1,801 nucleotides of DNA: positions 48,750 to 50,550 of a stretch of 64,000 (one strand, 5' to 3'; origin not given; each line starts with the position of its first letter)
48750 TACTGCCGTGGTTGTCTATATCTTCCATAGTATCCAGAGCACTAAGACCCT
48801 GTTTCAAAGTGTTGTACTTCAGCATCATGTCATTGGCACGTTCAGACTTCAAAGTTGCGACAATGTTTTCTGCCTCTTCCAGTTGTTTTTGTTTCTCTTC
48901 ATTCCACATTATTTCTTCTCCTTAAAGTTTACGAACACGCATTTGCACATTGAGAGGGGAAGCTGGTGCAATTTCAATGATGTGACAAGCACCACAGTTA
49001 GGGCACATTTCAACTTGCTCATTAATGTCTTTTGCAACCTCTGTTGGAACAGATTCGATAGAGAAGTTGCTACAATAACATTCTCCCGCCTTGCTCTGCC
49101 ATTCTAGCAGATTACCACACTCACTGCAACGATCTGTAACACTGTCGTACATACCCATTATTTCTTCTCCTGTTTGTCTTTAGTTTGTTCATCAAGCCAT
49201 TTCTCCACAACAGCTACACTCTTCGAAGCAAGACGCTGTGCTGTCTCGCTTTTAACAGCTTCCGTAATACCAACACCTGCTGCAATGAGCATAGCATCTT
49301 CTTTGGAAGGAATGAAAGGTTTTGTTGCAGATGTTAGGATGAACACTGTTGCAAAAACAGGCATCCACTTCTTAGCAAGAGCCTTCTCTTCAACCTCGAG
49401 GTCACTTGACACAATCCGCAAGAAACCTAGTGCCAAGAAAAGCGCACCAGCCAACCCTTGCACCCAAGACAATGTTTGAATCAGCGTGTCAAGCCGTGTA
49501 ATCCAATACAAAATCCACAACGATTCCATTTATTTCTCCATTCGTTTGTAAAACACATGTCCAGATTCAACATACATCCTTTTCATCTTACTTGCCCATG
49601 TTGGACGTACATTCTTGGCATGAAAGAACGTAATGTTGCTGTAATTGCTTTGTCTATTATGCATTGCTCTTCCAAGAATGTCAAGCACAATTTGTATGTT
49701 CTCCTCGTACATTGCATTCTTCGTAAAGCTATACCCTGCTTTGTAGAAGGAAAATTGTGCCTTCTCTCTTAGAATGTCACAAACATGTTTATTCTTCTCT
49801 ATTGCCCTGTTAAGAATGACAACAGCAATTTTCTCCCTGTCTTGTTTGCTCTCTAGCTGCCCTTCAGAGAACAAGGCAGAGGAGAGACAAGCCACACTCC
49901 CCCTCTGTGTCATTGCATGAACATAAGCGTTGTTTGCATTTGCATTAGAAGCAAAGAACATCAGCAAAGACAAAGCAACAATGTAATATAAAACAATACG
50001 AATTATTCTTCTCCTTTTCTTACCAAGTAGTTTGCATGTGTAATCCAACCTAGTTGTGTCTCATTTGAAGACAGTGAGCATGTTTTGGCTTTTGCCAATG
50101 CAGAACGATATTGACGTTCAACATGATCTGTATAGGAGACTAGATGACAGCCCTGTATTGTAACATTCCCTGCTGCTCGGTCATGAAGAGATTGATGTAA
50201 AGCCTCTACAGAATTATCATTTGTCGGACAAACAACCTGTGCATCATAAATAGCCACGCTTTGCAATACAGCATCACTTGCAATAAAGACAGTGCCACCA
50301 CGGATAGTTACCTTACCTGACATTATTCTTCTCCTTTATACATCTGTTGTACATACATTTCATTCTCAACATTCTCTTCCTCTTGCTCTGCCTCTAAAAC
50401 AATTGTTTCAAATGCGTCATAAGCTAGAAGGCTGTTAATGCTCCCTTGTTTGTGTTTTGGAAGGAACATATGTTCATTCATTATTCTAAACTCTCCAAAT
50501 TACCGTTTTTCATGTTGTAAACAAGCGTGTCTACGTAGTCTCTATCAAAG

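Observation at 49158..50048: Second, signal-peptide-bearing cell-wall hydrolase (SleB/CwlJ family) with a membrane-protein partner in the early block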

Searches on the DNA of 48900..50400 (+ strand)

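Call 6: search_dna_similar(query=window:48900-50400:+, collection=phages, mode=distant, max_rows=25)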
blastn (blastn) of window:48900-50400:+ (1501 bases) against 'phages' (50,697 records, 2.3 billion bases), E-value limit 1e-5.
No match.

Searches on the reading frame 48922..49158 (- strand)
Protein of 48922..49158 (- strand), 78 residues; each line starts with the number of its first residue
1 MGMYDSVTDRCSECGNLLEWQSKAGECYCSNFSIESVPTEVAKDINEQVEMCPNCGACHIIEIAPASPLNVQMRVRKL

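Call 3: search_protein_families(library=pfam, proteins=[window:48922-49158:-], max_evalue=1)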
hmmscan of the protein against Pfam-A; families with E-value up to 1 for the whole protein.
window:48922-49158:- (78 aa): 8 families
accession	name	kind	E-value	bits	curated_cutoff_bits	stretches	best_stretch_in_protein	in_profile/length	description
PF13248.11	Zn_ribbon_3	-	0.02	14.8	27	2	47-57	14-24/26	zinc-ribbon domain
PF07754.17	HVO_2753_ZBP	-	0.032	14.5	33.2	1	46-61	13-28/46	Small zinc finger protein HVO_2753-like, Zn-binding pocket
PF23458.2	DUF7130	-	0.1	12.9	35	0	7-23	52-68/89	Domain of unknown function (DUF7130)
PF24460.1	DUF7575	-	0.15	11.9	28.5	0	48-56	2-10/28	Domain of unknown function (DUF7575)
PF22660.2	RS_preATP-grasp-like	-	0.16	12.8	27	1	26-61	62-97/98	Ribonucleotide synthetase preATP-grasp domain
PF07191.17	Zn_ribbon_6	-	0.18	12.3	25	1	10-58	2-48/67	Double zinc ribbon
PF00037.32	Fer4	-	0.27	11.5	21.1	0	50-59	6-15/24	4Fe-4S binding domain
PF08271.17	Zn_Ribbon_TF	-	0.76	9.8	29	0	51-58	2-9/43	TFIIB zinc-binding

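Call 4: search_protein_families(library=phrogs, proteins=[window:48922-49158:-], max_evalue=0.01)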
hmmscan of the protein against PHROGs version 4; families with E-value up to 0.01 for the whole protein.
window:48922-49158:- (78 aa): 0 families

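Call 71: search_protein_families(library=padloc, proteins=[window:48922-49158:-], max_evalue=0.1)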
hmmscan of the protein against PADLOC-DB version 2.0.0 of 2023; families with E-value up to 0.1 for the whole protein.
window:48922-49158:- (78 aa): 0 families

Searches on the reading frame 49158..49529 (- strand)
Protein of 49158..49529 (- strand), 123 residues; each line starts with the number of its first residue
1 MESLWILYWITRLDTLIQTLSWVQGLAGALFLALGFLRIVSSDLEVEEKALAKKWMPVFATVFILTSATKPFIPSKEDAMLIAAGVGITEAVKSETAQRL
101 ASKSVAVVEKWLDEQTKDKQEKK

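Call 3: search_protein_families(library=pfam, proteins=[window:49158-49529:-], max_evalue=1)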
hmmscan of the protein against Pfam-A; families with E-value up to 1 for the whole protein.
window:49158-49529:- (123 aa): 1 family
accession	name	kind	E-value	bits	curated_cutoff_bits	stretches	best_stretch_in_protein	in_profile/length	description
PF20303.3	YLATT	-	0.2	12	26.7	1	21-81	37-96/107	YEATS-Like-Associating Three TM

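Call 4: search_protein_families(library=phrogs, proteins=[window:49158-49529:-], max_evalue=0.01)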
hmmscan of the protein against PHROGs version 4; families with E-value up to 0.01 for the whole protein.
window:49158-49529:- (123 aa): 1 family
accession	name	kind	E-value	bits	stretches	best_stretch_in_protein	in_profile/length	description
phrog_3878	-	unknown function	3.3e-18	67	1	1-122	1-124/129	-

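Call 7: search_protein_families(library=ncbifam, proteins=[window:49158-49529:-], max_evalue=1)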
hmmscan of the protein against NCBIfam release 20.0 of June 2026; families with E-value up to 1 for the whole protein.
window:49158-49529:- (123 aa): 0 families

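Call 9: search_dna_similar(query=window:49158-49529:-, collection=phages, mode=protein, max_rows=30, max_evalue=0.001)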
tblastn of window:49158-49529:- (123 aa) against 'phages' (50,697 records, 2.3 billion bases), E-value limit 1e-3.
No match.

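Call 22: find_homologous_proteins(query=window:49158-49529:-)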
Query window:49158-49529:- (123 aa): 19 proteins with E <= 0.001 among 72 candidates.
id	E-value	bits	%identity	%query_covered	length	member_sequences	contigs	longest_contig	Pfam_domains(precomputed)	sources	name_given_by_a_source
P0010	3.1e-70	252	100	100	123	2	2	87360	-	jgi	-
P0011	6.7e-39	151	63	100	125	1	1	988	-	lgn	-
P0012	6.6e-28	115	50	100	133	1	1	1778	-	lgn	-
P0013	1.4e-23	101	51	99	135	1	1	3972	-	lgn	-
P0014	3.5e-23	100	48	99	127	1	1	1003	-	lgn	-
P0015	4.1e-23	100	47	100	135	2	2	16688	-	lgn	-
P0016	1.7e-22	98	50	100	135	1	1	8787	-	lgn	-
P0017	1.8e-22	98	47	100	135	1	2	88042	-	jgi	-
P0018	1.8e-22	98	50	99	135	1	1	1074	-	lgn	-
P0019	1.9e-22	98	47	100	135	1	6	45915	-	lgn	-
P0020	2.3e-22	97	47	100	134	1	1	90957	-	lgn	-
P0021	2.7e-22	97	44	100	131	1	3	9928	-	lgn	-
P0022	3.6e-22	97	47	100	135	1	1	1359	-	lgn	-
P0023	5.3e-22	96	45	100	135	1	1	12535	-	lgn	-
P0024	5.6e-22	96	50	93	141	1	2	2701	-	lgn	-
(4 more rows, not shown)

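Call 30: find_encoding_contigs(protein=P0010, flank=3000, max_places=3)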
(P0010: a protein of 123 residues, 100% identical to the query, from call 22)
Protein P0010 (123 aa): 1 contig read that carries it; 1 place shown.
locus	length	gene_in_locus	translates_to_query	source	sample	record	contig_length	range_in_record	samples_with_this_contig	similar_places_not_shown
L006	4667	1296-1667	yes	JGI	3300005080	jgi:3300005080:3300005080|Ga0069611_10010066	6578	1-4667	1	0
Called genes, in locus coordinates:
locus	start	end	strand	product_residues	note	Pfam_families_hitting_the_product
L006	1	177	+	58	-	?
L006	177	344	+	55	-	-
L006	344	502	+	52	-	-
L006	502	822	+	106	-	-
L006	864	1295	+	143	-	PF07486:Hydrolase_2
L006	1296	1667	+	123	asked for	-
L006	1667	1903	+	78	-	-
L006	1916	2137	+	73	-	-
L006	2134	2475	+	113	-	-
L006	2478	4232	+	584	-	PF13155:Toprim_2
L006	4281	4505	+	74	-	-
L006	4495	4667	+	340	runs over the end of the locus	-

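Call 31: find_encoding_contigs(protein=P0020, flank=4000, max_places=2)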
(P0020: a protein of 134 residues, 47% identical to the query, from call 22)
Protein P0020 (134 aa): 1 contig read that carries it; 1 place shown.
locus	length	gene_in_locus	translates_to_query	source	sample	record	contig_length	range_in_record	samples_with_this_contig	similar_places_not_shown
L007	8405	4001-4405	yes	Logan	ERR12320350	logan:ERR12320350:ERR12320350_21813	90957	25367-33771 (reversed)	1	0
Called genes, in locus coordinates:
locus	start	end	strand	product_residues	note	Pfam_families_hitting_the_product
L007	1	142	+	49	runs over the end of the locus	-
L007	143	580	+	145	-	-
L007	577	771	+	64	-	-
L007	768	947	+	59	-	-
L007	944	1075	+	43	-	-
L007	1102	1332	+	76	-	-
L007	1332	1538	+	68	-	-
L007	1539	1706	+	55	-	-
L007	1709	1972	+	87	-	-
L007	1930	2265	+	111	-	-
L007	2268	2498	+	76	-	-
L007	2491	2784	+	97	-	-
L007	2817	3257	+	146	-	-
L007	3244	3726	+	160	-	PF07486:Hydrolase_2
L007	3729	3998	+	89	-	-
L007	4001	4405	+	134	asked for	-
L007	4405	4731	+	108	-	-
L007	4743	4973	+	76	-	-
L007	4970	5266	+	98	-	-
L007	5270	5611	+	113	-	-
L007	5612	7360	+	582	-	PF13155:Toprim_2 (weak), PF06745:ATPase (weak), PF13481:AAA_25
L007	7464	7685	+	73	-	-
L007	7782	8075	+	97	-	-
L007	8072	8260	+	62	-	-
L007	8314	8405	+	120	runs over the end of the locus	-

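Call 32: find_encoding_contigs(protein=P0017, flank=4000, max_places=2)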
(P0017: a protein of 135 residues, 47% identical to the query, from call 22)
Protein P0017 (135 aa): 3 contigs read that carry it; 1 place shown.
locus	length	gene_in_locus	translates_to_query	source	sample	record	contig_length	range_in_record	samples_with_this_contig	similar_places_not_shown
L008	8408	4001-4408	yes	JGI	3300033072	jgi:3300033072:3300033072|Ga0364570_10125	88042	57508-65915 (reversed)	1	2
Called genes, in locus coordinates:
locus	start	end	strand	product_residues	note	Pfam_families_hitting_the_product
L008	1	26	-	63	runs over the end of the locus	-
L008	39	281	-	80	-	-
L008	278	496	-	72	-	-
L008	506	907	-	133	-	-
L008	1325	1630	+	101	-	-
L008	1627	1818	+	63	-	-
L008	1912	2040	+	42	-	-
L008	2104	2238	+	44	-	-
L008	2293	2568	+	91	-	-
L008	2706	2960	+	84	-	-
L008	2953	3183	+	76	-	-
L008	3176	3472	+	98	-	-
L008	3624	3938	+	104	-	PF07486:Hydrolase_2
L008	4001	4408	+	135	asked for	-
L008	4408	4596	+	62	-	-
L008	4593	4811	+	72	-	-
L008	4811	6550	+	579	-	PF13155:Toprim_2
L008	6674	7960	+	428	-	-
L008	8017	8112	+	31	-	-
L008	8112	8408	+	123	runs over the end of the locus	PF04448:DUF551 (faint)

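Call 46: search_dna_similar(query=P0021, collection=phages, mode=protein, max_rows=20, max_evalue=1)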
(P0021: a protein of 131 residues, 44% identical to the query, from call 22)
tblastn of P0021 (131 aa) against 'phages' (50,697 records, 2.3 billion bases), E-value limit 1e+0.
Records with a match: 4; places in all: 4; records where one place covers at least 80% of the query: 0.
Best place of each record, by identity: <60% 4.
By first word of the organism name: Citrobacter 2; Alteromonas 2.
By host as written in the record: Citrobacter sp. TM1552 2; Alteromonas sp. 2.
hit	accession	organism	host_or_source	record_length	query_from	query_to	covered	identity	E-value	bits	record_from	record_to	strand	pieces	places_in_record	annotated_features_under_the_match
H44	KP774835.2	Citrobacter phage CVT22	Citrobacter sp. TM1552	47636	45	128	64%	37.2%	2e-3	42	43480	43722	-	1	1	hypothetical protein (x2)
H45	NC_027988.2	Citrobacter phage CVT22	Citrobacter sp. TM1552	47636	45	128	64%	37.2%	2e-3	42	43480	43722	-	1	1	hypothetical protein (x2)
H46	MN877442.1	Alteromonas phage vB_AmeM_PT11-V22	Alteromonas sp.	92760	71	130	46%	35.0%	6e-2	38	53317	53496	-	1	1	hypothetical protein | transmembrane domain protein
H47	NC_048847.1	Alteromonas phage vB_AmeM_PT11-V22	Alteromonas sp.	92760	71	130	46%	35.0%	6e-2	38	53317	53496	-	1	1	hypothetical protein | transmembrane domain protein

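Call 47: find_related_loci(query=A2, collection=viral_contigs, flank=4000)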
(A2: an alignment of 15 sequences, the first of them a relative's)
Query A2 (123 aa) in viral_contigs; peptide patterns used: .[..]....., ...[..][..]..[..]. (x = any residue, [..] = any of these).
42 stretches matched a pattern; 2 encode a relative of the query (tblastn E <= 1e-3); 2 distinct loci.
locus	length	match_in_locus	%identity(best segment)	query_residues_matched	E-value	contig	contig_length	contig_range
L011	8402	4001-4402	47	1-123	5e-30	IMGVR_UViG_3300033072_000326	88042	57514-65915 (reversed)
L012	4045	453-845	42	1-123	2e-29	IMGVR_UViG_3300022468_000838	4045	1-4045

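Call 48: get_annotated_region(hit=H46, flank=4000)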
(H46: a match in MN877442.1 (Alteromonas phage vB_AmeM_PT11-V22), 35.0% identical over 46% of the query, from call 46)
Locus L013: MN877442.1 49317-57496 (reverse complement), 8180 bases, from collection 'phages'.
description: Alteromonas phage vB_AmeM_PT11-V22, complete genome.
organism: Alteromonas phage vB_AmeM_PT11-V22 (NCBI taxid 2704031)
taxonomy: Viruses; Duplodnaviria; Heunggongvirae; Uroviricota; Caudoviricetes; Myoalterovirus; Myoalterovirus PT11V22
host: Alteromonas sp.; source: surface seawater; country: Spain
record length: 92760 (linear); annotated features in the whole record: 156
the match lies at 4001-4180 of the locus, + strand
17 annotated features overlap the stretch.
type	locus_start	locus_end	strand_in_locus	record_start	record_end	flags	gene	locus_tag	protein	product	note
CDS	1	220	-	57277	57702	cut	-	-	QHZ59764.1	hypothetical protein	hypothetical protein; ORF84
CDS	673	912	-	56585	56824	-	-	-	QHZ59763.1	DNA-binding HTH domain-containing protein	helix-turn-helix domain-containing protein; ORF83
CDS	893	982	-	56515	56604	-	-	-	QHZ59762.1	hypothetical protein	hypothetical protein; ORF82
CDS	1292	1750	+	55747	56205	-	-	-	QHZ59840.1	hypothetical protein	ORF81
CDS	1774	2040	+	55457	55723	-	-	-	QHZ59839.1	hypothetical protein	ORF80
CDS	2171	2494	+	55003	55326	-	-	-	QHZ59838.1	hypothetical protein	ORF79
CDS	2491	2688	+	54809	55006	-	-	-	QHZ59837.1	hypothetical protein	ORF78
CDS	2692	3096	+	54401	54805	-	-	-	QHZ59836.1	hypothetical protein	ORF77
CDS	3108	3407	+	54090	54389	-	-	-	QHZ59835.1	hypothetical protein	ORF76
CDS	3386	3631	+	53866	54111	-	-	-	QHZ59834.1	hypothetical protein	ORF75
CDS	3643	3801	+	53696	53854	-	-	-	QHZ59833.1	hypothetical protein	ORF74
CDS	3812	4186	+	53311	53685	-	-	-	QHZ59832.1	hypothetical protein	ORF73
CDS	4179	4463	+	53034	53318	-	-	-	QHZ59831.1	transmembrane domain protein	ORF72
CDS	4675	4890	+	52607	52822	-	-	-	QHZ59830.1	hypothetical protein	ORF71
CDS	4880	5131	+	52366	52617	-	-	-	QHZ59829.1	hypothetical protein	ORF70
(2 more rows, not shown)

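Call 49: get_annotated_region(hit=H44, flank=3000)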
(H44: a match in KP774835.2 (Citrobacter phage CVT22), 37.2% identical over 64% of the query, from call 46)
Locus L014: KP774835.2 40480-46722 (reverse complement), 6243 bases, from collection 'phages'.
description: Citrobacter phage CVT22, complete genome.
organism: Citrobacter phage CVT22 (NCBI taxid 1622234)
taxonomy: Viruses; Duplodnaviria; Heunggongvirae; Uroviricota; Caudoviricetes; Zobellviridae; Citrovirus; Citrovirus coptotermitis
host: Citrobacter sp. TM1552; source: -; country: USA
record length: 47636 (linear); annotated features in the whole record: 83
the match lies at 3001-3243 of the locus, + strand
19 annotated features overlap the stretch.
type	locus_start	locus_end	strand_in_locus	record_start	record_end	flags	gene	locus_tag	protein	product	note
CDS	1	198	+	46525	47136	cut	-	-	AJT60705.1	hypothetical protein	-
CDS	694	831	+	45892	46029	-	-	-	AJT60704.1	hypothetical protein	-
CDS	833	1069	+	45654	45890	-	-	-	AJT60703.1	hypothetical protein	-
CDS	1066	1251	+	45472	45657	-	-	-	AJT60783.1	hypothetical protein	-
CDS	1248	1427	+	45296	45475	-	-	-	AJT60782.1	hypothetical protein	-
CDS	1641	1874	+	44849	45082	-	-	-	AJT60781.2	hypothetical protein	-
CDS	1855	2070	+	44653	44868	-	-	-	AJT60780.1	hypothetical protein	-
CDS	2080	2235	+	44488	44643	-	-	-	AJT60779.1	hypothetical protein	-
CDS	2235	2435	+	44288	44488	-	-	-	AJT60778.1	hypothetical protein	-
CDS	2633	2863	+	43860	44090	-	-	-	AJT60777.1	hypothetical protein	-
CDS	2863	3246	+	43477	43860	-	-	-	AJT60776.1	hypothetical protein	-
CDS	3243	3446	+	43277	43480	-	-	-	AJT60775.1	hypothetical protein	-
CDS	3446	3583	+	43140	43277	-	-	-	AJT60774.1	hypothetical protein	-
CDS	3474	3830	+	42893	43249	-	-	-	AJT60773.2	hypothetical protein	-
CDS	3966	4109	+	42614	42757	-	-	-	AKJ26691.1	hypothetical protein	-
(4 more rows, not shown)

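Call 71: search_protein_families(library=padloc, proteins=[window:49158-49529:-], max_evalue=0.1)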
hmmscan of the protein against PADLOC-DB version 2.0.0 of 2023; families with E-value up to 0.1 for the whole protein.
window:49158-49529:- (123 aa): 0 families

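Call 72: predict_structure(alignment_id=A2)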
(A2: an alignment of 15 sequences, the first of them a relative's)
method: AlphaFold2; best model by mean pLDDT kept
length: 123 residues; sequences in the alignment: 15
mean_pLDDT: 68.8   pTM: 0.45
mean pLDDT of the five models: 68.8, 66.5, 66.4, 64.9, 64.9
residues with pLDDT >= 90: 1; 70-90: 53; 50-70: 64; < 50: 5
segments of 3 or more residues with pLDDT < 50: none
pLDDT, mean of each block of 10 residues (from residue 1): 62 77 87 80 64 81 82 67 60 54 57 61 49
secondary structure, 60 per line:
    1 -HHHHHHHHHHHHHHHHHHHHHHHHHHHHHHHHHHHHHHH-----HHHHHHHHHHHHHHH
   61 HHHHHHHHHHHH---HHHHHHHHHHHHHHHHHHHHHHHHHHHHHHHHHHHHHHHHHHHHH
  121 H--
elements in order: H2-40 H46-72 H76-121
